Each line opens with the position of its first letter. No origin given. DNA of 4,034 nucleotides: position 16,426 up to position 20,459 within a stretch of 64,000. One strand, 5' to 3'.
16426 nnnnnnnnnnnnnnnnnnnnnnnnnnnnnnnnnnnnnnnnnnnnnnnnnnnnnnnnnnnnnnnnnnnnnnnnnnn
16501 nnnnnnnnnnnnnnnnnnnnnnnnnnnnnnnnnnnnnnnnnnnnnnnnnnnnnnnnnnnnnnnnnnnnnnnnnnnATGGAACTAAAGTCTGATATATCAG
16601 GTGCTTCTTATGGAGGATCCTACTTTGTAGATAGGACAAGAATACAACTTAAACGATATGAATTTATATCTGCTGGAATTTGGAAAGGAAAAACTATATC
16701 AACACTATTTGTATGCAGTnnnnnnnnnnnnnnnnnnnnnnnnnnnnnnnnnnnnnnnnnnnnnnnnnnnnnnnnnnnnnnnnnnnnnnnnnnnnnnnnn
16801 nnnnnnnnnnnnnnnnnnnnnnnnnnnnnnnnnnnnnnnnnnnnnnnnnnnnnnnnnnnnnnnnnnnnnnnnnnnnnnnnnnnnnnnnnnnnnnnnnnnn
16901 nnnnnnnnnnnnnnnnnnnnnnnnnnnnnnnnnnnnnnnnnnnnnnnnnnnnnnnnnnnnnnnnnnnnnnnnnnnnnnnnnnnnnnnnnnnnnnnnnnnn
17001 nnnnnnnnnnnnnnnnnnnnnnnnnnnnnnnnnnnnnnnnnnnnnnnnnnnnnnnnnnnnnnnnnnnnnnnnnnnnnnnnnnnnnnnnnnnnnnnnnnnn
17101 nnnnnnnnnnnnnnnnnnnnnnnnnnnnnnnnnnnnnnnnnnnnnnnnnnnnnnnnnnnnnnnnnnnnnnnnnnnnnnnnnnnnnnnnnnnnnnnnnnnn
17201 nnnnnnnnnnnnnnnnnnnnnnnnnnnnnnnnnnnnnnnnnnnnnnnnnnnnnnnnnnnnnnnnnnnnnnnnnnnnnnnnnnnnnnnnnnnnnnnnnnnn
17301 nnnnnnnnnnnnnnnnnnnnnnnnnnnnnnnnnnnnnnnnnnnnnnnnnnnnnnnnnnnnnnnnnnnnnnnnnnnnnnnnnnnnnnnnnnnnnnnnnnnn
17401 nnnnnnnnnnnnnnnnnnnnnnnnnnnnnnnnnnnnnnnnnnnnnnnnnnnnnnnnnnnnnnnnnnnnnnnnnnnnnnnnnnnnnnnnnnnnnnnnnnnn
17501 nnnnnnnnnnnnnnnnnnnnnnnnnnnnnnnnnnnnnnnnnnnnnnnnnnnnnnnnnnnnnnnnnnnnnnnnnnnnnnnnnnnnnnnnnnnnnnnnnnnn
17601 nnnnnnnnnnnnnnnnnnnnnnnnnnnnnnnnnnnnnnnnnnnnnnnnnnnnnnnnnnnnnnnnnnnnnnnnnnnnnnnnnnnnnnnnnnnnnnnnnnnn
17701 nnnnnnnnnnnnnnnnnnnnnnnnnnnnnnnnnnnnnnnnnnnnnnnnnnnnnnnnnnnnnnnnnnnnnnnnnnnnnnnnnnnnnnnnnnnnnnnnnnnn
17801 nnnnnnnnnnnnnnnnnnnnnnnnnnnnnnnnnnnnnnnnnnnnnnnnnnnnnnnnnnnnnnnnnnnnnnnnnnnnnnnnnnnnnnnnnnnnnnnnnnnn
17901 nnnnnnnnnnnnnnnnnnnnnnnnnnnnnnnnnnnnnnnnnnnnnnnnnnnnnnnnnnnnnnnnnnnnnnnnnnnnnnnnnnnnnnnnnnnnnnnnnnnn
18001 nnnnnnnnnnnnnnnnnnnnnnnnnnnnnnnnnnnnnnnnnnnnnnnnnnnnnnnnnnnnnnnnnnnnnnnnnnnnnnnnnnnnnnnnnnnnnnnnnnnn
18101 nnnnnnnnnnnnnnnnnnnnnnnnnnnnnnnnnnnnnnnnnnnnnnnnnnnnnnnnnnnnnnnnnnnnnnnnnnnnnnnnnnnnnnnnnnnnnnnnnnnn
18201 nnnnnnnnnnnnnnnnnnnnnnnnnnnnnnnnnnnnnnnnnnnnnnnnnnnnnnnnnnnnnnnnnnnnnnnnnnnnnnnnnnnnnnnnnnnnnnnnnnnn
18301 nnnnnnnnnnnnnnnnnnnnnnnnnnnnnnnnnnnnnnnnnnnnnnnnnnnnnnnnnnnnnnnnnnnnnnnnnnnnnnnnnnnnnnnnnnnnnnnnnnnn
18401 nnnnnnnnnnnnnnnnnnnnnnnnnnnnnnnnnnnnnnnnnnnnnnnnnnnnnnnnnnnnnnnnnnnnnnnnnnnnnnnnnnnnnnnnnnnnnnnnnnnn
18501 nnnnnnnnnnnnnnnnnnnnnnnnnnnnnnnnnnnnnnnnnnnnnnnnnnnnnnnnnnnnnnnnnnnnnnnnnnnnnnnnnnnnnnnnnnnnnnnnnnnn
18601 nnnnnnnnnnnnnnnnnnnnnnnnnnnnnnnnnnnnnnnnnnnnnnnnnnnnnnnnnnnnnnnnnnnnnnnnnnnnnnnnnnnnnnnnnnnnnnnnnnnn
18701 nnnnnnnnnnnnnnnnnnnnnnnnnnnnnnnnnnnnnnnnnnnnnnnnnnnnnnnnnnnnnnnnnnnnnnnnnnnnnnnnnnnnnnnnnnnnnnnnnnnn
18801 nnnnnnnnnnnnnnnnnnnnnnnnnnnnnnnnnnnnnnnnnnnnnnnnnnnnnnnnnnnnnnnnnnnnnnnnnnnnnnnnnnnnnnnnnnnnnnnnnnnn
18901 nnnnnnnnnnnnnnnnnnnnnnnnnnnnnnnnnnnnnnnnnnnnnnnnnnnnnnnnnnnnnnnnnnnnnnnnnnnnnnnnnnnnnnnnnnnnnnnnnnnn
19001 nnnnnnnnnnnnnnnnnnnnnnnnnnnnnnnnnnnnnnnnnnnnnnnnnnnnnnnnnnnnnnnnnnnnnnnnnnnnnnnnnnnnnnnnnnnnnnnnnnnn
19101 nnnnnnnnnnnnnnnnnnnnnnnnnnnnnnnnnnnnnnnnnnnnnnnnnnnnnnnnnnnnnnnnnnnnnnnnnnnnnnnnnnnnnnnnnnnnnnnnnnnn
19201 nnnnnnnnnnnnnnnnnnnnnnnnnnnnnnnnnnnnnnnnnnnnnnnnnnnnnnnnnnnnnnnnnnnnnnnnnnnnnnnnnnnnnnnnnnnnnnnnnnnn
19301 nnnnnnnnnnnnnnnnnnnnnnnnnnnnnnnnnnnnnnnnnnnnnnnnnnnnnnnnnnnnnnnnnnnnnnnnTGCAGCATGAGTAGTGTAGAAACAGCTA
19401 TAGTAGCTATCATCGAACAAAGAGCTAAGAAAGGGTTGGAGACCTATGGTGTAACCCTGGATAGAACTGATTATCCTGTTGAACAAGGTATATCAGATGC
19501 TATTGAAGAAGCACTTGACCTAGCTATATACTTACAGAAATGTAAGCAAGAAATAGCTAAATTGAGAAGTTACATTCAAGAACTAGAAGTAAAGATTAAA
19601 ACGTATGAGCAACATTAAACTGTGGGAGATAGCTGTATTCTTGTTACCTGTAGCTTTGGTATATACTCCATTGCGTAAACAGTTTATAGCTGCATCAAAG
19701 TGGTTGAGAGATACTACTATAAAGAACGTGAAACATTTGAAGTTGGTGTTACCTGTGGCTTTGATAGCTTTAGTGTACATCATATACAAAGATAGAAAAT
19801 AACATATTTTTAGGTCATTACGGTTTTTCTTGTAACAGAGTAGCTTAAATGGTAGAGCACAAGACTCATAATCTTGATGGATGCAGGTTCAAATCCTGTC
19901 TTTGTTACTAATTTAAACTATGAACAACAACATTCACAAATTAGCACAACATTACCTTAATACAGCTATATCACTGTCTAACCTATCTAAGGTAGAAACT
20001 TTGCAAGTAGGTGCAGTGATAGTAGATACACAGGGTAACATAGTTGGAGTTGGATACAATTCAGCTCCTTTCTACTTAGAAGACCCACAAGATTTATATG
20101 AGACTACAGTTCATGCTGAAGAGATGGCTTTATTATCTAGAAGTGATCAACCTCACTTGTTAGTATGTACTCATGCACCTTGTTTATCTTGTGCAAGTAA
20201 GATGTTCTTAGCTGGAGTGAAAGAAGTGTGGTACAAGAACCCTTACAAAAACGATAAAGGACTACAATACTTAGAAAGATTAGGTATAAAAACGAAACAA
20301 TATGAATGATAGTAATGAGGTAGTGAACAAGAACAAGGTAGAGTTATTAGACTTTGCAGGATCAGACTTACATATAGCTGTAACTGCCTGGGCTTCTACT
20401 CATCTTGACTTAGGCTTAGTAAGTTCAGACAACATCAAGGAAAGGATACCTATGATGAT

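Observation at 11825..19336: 56-unit head-to-tail array of paralogous micro-ORFs fills 7.5 kb that looks empty in the ORF track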

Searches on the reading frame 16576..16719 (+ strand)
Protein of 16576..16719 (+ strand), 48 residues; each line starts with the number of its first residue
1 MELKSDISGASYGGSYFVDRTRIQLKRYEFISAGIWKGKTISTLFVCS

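Call 22: find_homologous_proteins(query=A1, max_evalue=0.01)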
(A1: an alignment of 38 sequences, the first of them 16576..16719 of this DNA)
Query A1 (38 sequences) (48 aa, profile of the alignment): 4 proteins with E <= 0.01 among 32 candidates.
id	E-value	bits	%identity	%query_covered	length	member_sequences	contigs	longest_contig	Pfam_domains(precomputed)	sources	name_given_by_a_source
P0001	6.1e-10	58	-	-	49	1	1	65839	-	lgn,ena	-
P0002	4.7e-6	45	100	100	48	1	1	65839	-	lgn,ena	-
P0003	6.1e-5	42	50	25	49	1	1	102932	-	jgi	-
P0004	1.1e-4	41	79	98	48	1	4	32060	-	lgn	-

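Call 23: find_encoding_contigs(protein=P0004, flank=10000, max_places=10)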
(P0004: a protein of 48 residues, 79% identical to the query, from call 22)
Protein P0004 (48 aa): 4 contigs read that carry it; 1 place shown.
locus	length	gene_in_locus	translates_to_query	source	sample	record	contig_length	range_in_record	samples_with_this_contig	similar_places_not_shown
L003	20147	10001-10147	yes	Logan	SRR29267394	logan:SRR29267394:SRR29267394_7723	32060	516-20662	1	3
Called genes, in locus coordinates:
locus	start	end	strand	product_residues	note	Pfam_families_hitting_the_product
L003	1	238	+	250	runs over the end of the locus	?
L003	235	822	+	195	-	-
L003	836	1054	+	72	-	-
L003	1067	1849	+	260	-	-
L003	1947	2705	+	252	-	-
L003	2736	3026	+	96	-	-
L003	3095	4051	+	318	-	PF03781:FGE-sulfatase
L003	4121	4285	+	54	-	-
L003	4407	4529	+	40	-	-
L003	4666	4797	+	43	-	-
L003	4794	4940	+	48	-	-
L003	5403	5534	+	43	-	-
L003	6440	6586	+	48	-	-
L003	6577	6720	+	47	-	-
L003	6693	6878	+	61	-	-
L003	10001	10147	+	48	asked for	-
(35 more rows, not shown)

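Call 24: find_encoding_contigs(protein=P0003, flank=10000, max_places=10)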
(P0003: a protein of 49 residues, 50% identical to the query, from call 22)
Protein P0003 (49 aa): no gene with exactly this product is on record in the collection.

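Call 34: predict_structure(alignment_id=A1)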
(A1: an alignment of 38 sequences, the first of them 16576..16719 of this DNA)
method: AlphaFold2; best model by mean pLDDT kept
length: 48 residues; sequences in the alignment: 38
mean_pLDDT: 57.8   pTM: 0.21
mean pLDDT of the five models: 57.8, 54.6, 54.3, 50.2, 49.7
residues with pLDDT >= 90: 0; 70-90: 0; 50-70: 47; < 50: 1
segments of 3 or more residues with pLDDT < 50: none
pLDDT, mean of each block of 10 residues (from residue 1): 57 59 56 56 62
secondary structure, 60 per line:
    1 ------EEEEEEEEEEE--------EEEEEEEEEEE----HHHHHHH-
elements in order: E7-17 E26-36 H41-47

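Call 35: search_protein_families(library=phrogs, alignment_id=A1, max_evalue=0.1)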
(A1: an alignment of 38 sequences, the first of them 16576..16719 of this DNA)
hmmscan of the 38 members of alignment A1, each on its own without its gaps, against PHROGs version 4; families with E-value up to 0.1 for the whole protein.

A. member 1, window:16576-16719:+ (48 aa): 0 families

B. families by the number of members that match (of 38 scanned): 5 families
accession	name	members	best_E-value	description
phrog_17817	-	1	0.015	membrane protein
phrog_23230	-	1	0.016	-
phrog_20786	-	1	0.045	-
phrog_31254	-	1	0.067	-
phrog_29304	-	1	0.091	-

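Call 36: search_protein_families(library=pfam, alignment_id=A1, max_evalue=0.1)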
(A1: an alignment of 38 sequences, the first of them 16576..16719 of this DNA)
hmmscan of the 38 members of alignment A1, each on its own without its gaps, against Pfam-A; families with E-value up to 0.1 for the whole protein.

A. member 1, window:16576-16719:+ (48 aa): 0 families

B. families by the number of members that match (of 38 scanned): 0 families

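Call 40: find_related_loci(query=P0003, collection=viral_contigs, flank=10000)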
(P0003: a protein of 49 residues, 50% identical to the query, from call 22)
Query P0003 (49 aa) in viral_contigs; peptide patterns used: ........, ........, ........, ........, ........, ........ (x = any residue, [..] = any of these).
41 stretches matched a pattern, but none encodes a relative of the query by tblastn (E <= 1e-3).

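Call 44: find_encoding_contigs(protein=P0006, flank=10000, max_places=6)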
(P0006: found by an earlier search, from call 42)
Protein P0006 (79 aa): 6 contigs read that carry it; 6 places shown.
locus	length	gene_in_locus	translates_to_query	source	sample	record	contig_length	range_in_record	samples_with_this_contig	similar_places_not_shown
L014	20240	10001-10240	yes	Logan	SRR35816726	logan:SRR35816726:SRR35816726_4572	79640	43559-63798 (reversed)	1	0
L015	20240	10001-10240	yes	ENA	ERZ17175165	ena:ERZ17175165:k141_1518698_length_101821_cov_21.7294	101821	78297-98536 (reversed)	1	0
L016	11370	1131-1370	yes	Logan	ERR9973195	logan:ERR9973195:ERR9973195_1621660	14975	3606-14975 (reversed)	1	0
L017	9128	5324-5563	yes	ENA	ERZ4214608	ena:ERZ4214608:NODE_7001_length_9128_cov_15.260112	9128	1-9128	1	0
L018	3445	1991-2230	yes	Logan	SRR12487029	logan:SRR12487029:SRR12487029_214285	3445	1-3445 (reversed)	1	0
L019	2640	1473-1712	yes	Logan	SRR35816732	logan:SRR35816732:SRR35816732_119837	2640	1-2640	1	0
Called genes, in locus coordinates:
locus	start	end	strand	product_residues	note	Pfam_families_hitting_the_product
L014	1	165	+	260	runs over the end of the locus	-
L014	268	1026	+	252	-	-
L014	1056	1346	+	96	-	-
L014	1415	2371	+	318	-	PF03781:FGE-sulfatase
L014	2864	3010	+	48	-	-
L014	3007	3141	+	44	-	-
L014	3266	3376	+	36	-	-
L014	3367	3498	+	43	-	-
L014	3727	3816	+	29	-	-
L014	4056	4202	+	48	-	-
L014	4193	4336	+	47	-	-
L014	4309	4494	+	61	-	-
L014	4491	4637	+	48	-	-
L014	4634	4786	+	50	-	-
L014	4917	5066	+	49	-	-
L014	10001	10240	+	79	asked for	-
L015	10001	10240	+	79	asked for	-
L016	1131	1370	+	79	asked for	-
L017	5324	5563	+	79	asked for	-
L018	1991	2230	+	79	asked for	-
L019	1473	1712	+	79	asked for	-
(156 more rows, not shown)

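Call 62: search_protein_representatives(alignment_id=A1)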
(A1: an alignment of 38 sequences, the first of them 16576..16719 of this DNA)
Query: 38 sequences, 50 profile positions. Proteins with E-value up to 0.001 (for the whole library): 15; up to 1e-10: 0; up to 1e-30: 0. The best 15 are listed.
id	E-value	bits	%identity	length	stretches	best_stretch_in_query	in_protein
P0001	1.9e-10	57.6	-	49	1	1-50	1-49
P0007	4.3e-07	46.9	-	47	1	1-49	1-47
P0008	5.6e-07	46.5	-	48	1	1-50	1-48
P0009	7.0e-07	46.2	-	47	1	1-49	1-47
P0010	4.4e-06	43.7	-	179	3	4-38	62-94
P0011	1.5e-05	42.0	-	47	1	1-50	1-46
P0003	1.9e-05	41.6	-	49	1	1-49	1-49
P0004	3.5e-05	40.8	-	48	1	1-49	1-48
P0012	1.0e-04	39.3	-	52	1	1-50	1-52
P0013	1.2e-04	39.1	-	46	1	1-49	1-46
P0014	1.6e-04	38.6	-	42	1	1-49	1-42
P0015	1.6e-04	38.6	-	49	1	1-49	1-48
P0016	2.1e-04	38.3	-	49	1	1-50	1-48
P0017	3.4e-04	37.6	-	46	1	1-49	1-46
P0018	6.2e-04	36.8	-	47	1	1-49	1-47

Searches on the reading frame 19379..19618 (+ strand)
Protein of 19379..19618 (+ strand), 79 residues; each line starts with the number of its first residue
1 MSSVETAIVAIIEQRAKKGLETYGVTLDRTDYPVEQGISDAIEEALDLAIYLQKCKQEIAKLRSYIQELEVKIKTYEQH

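Call 12: search_protein_families(library=pfam, proteins=[window:19379-19618:+], max_evalue=0.01)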
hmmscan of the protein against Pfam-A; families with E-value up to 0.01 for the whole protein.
window:19379-19618:+ (79 aa): 0 families

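Call 13: search_protein_families(library=phrogs, proteins=[window:19379-19618:+], max_evalue=0.001)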
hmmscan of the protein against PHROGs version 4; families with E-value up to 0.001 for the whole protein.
window:19379-19618:+ (79 aa): 6 families
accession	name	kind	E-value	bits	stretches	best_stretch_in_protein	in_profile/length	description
phrog_11184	-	unknown function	1.9e-12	48.1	1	4-63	38-94/104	-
phrog_17558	-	unknown function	7.9e-11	43.1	1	10-65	62-117/168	-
phrog_23240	-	unknown function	1e-09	39.6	1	7-63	79-135/140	-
phrog_28498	-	unknown function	3.8e-08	34.6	1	7-58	9-60/110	-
phrog_7609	-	unknown function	7e-05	24.2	1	3-60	71-126/130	-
phrog_32278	-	unknown function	0.00029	21.9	1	14-56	56-96/103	-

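Call 42: list_cluster_members(proteins=[P0003, P0004, window:19379-19615:+])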
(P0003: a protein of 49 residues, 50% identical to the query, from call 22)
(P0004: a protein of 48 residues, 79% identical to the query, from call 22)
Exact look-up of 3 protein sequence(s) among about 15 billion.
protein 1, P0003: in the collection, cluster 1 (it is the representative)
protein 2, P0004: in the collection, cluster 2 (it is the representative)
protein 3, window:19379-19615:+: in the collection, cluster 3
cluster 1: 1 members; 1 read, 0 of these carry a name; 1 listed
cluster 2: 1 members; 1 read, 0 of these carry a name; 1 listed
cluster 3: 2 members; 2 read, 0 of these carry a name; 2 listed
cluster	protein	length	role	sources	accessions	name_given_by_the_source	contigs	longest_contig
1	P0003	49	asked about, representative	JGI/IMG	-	-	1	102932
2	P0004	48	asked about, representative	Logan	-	-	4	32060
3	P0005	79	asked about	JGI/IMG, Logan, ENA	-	-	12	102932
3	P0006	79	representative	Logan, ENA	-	-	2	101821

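Call 43: find_encoding_contigs(protein=window:19379-19618:+, flank=10000, max_places=10)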
Protein window:19379-19618:+ (79 aa): 16 contigs read that carry it; 10 places shown.
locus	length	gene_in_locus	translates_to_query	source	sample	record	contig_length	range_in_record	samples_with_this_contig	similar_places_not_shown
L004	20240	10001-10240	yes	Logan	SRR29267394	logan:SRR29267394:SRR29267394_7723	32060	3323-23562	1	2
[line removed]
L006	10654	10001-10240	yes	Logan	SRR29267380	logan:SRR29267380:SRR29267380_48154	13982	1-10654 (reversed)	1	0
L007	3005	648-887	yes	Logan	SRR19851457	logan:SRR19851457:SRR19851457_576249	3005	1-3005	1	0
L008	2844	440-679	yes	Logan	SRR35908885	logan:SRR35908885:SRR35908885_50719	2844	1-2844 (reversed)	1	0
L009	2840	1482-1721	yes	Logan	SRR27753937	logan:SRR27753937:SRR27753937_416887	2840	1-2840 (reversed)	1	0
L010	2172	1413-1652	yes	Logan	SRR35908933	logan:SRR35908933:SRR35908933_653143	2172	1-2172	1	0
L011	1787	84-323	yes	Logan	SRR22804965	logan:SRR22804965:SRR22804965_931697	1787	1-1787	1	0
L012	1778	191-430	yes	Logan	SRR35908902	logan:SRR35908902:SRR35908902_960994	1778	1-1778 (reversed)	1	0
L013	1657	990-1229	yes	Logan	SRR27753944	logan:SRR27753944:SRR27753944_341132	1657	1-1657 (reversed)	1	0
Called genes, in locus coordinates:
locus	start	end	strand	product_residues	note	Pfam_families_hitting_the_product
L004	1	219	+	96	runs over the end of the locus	-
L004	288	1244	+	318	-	PF03781:FGE-sulfatase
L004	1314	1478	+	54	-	-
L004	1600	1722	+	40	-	-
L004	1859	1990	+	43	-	-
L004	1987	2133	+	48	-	-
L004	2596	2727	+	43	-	-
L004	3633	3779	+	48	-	-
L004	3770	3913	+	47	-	-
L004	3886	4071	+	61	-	-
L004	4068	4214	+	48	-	-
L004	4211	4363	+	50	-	-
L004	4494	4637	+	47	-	-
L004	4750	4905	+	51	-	-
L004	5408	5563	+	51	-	-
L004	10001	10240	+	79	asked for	-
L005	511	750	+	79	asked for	-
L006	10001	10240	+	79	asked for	-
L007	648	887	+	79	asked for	-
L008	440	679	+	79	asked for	-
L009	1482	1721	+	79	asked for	-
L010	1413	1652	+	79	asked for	-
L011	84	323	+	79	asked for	-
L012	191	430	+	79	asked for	-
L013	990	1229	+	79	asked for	-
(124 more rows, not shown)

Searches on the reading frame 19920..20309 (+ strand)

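Call 12: search_protein_families(library=pfam, proteins=[window:19920-20309:+], max_evalue=0.01)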
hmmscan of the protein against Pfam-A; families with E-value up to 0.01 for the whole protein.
window:19920-20309:+ (129 aa): 3 families
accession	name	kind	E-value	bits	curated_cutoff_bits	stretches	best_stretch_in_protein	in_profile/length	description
PF00383.29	dCMP_cyt_deam_1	-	1.4e-15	57.5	25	1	9-105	4-100/102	Cytidine and deoxycytidylate deaminase zinc-binding region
PF14437.12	MafB19-deam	-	9.3e-06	26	27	1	19-110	14-104/142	MafB19-like deaminase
PF14634.12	zf-RING_5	-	0.0099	16.3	27.9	0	73-96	10-33/43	zinc-RING finger domain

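Call 13: search_protein_families(library=phrogs, proteins=[window:19920-20309:+], max_evalue=0.001)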
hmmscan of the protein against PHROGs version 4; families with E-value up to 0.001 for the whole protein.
window:19920-20309:+ (129 aa): 4 families
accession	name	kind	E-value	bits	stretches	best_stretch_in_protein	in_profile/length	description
phrog_174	-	DNA, RNA and nucleotide metabolism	4.4e-27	96.7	1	8-128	116-247/384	dCMP deaminase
phrog_20648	-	DNA, RNA and nucleotide metabolism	3.2e-10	40.7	1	7-124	5-136/311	dCMP deaminase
phrog_2369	-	DNA, RNA and nucleotide metabolism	1.1e-09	39.6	1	7-50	4-46/195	dCMP deaminase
phrog_9198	-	unknown function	3.1e-09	37.1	1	60-116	382-444/531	-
